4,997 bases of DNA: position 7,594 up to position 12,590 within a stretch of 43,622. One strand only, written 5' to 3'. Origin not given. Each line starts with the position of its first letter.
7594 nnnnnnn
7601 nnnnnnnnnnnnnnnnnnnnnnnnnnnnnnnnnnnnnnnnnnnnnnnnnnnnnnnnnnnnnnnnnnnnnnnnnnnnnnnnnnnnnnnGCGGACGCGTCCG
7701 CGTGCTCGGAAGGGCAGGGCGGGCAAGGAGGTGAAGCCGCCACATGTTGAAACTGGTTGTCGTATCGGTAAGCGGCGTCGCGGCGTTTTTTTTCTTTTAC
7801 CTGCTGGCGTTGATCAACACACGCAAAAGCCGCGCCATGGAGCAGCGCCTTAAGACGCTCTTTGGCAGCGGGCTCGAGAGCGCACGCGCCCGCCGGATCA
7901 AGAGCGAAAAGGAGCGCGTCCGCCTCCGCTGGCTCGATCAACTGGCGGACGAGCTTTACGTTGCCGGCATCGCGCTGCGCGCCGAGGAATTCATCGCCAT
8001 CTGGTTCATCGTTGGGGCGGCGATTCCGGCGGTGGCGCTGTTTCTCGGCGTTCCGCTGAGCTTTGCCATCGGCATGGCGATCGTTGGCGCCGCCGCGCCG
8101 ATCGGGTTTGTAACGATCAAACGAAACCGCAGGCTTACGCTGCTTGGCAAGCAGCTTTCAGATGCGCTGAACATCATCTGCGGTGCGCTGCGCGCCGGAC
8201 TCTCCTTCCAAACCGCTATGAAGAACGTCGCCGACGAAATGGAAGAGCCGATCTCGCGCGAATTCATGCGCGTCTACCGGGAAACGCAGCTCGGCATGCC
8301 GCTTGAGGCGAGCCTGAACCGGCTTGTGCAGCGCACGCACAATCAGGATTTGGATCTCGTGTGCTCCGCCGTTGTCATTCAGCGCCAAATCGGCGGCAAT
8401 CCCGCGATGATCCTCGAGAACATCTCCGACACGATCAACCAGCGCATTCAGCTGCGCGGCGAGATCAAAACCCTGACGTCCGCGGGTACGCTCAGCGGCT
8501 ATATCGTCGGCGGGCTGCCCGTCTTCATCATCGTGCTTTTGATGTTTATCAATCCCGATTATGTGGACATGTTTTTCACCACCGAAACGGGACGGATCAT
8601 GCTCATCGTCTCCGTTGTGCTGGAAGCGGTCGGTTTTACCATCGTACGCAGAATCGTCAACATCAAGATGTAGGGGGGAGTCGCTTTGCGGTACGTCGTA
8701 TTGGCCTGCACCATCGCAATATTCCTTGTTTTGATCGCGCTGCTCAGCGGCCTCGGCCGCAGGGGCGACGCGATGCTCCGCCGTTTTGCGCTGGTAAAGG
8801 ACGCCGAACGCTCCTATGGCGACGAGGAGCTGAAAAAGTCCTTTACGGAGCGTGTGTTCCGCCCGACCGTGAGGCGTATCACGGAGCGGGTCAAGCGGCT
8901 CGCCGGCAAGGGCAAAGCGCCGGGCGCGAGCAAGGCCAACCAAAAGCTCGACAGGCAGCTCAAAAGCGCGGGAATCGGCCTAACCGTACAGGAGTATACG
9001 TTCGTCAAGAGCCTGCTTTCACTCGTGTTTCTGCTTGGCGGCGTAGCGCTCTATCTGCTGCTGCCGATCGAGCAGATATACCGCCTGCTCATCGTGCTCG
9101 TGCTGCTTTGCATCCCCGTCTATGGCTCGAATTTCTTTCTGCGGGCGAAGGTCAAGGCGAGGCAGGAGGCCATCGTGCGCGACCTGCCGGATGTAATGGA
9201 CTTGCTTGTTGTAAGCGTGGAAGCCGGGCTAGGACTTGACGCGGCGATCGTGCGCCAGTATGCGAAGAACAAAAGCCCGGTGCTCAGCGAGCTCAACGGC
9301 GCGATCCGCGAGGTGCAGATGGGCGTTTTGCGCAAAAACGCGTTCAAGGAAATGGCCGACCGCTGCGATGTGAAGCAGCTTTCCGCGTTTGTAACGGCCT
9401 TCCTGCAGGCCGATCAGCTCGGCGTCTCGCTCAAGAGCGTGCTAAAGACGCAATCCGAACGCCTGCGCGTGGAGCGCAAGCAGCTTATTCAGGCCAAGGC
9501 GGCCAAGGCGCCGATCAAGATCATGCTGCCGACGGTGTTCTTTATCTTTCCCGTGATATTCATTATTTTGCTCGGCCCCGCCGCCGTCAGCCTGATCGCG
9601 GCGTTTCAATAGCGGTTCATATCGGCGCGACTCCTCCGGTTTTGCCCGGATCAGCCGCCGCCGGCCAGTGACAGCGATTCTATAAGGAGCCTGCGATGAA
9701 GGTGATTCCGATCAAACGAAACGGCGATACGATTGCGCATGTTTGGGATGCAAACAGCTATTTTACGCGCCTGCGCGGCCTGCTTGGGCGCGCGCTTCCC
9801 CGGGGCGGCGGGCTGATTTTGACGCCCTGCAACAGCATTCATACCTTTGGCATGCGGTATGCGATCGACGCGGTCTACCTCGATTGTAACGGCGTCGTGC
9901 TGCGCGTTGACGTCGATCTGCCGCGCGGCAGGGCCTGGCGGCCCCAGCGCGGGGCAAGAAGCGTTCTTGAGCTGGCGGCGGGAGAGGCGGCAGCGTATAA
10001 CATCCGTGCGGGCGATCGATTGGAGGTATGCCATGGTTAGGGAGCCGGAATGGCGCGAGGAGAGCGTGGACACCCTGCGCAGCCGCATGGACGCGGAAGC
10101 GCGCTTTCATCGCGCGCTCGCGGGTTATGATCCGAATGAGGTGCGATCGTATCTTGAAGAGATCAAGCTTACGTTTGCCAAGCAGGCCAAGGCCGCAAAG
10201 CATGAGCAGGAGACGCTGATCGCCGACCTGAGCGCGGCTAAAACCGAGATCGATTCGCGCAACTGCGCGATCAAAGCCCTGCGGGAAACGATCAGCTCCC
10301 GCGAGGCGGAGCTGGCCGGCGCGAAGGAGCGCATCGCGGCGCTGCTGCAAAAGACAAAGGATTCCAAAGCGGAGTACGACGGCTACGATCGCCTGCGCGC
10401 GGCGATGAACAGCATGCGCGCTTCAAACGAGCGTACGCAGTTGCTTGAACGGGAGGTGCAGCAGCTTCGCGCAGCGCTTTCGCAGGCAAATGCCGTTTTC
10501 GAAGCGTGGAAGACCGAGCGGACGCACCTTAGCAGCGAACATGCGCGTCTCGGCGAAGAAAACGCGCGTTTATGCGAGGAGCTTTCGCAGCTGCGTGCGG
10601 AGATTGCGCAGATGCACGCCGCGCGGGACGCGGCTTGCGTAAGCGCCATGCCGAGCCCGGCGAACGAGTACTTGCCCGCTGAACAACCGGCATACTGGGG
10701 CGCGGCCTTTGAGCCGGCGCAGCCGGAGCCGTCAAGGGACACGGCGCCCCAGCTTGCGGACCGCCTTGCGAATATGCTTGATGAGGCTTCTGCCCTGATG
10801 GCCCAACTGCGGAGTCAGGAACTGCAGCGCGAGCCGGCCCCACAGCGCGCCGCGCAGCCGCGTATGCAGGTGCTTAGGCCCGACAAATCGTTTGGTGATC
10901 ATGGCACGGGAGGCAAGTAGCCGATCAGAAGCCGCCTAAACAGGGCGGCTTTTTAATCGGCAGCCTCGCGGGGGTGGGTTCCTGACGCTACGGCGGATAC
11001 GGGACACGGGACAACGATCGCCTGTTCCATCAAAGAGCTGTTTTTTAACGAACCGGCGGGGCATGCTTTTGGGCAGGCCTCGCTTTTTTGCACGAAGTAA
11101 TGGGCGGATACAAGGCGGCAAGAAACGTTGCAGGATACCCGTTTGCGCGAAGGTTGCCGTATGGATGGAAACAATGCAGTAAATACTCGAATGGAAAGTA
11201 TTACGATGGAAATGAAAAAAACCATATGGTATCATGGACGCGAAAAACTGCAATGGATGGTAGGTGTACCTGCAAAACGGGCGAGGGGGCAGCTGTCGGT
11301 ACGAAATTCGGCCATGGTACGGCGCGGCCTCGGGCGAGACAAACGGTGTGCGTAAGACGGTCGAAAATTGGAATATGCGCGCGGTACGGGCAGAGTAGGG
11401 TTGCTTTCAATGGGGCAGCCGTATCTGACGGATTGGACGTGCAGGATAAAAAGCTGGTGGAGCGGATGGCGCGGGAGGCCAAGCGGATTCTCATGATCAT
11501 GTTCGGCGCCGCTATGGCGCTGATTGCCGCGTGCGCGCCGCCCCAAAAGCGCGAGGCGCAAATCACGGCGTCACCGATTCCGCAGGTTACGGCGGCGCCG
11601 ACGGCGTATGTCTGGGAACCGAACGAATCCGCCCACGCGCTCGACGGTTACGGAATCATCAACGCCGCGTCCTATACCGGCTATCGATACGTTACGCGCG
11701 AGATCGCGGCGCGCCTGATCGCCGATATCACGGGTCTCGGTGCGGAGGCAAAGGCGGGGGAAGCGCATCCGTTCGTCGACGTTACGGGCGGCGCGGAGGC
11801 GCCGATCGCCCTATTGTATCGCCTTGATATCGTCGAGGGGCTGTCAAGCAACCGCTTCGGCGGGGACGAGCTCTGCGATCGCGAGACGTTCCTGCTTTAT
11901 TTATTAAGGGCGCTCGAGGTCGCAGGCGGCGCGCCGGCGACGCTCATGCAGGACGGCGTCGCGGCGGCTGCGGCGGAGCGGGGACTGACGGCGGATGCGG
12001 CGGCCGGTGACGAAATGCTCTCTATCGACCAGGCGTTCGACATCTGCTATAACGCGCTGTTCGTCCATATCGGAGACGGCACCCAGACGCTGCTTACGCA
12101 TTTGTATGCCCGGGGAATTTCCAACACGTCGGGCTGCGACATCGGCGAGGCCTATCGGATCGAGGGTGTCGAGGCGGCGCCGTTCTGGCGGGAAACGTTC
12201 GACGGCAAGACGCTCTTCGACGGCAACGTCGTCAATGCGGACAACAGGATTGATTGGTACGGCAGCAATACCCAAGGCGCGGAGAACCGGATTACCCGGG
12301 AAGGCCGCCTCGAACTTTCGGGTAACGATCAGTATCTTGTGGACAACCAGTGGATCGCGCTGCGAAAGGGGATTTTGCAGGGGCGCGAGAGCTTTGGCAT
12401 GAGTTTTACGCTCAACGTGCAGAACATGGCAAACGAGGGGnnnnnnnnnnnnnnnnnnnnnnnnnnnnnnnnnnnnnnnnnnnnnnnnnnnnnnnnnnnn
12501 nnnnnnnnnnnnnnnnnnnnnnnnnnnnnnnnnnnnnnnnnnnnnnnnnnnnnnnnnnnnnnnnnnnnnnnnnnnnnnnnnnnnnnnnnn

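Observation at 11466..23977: Seven-gene translationally coupled, apparently c-di-GMP-gated exopolysaccharide synthase operon (YdaKLMN-like core plus three non-canonical partners)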

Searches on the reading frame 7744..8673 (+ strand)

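Call 52: search_protein_families(library=pfam, proteins=[window:7744-8673:+], max_evalue=0.001)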
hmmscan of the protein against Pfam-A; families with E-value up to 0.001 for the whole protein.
window:7744-8673:+ (309 aa): 2 families
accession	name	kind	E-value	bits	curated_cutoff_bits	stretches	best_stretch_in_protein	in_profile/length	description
PF00482.28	T2SSF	-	7e-18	65.2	25.2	1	144-267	4-124/125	Type II secretion system (T2SS), protein F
PF02268.21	TFIIA_gamma_N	-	0.00077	19.9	33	0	177-198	4-25/47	Transcription initiation factor IIA, gamma subunit, helical domain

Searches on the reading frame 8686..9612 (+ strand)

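Call 52: search_protein_families(library=pfam, proteins=[window:8686-9612:+], max_evalue=0.001)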
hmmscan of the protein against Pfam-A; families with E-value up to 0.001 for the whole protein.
window:8686-9612:+ (308 aa): 1 family
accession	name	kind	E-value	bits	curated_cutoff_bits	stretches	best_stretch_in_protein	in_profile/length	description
PF00482.28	T2SSF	-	1.9e-12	47.7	25.2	1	172-296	3-124/125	Type II secretion system (T2SS), protein F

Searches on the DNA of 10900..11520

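Call 56: search_rna_families(source=window, start=10900, end=11520, threshold=evalue, max_evalue=1)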
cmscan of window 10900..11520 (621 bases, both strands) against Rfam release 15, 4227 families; matches with E-value up to 1: 0.
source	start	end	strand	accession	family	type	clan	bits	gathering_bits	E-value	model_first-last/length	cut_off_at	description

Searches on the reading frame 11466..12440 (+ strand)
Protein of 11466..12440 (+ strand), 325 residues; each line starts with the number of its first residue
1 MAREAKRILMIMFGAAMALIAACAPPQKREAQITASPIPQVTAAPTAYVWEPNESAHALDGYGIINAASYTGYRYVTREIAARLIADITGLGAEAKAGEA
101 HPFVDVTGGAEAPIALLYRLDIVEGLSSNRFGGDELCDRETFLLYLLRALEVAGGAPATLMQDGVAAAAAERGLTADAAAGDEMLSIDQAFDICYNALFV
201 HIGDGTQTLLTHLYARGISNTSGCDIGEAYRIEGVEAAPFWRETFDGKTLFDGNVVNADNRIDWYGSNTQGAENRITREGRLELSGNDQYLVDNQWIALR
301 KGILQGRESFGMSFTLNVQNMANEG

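Call 41: search_protein_families(library=pfam, proteins=[window:11466-12440:+], max_evalue=1)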
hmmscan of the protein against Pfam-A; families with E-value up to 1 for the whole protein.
window:11466-12440:+ (325 aa): 1 family
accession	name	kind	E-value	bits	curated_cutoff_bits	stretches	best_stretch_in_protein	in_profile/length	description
PF00395.25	SLH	-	0.0011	19.3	20.8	1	102-142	1-43/44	S-layer homology domain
